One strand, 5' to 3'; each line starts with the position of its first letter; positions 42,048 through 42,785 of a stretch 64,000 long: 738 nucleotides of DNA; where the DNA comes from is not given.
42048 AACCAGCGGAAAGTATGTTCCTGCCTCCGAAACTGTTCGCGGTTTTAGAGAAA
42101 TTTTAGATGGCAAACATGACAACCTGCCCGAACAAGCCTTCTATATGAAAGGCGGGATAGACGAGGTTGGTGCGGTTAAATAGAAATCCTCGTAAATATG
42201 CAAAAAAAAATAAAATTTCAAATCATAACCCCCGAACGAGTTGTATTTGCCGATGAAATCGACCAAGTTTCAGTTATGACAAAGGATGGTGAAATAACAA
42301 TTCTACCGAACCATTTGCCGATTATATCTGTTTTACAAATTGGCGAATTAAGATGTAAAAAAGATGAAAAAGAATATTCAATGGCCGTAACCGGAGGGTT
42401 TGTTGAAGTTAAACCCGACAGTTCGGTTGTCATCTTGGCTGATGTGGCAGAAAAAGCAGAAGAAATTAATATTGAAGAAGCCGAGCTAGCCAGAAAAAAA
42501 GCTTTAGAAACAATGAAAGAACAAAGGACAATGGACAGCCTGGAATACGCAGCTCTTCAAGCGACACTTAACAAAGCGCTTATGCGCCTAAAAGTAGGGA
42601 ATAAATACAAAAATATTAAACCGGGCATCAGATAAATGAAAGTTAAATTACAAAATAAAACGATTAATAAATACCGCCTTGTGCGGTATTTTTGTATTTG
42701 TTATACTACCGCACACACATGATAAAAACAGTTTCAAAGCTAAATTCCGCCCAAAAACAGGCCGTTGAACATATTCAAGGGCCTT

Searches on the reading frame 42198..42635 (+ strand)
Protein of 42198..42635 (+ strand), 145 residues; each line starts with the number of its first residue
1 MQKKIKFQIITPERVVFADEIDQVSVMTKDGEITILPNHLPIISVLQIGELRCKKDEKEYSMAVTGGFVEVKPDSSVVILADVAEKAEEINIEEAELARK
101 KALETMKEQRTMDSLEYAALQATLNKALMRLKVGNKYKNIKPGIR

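Call 41: find_encoding_contigs(protein=window:42198-42635:+, flank=4000, max_places=10)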
Protein window:42198-42635:+ (145 aa): 2 contigs read that carry it; 1 place shown.
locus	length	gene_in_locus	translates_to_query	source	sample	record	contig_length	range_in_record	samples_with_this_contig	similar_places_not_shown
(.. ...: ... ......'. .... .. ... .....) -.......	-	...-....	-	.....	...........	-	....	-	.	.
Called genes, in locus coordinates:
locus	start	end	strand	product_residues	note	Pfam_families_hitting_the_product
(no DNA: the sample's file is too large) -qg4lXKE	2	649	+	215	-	?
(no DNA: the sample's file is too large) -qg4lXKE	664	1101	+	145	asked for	PF02823:ATP-synt_DE_N, PF00401:ATP-synt_DE (weak)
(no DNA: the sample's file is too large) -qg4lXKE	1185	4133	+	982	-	PF00580:UvrD-helicase, PF01443:Viral_helicase1 (faint), PF13245:AAA_19, PF21445:ADDB_N, PF13361:UvrD_C, PF13538:UvrD_C_2 (weak), PF12705:PDDEXK_1, PF01930:Cas_Cas4 (weak), +1 more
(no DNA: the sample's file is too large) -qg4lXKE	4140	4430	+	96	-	PF05258:DciA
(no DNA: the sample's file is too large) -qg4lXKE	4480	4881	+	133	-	-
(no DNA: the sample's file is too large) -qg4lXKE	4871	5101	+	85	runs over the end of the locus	?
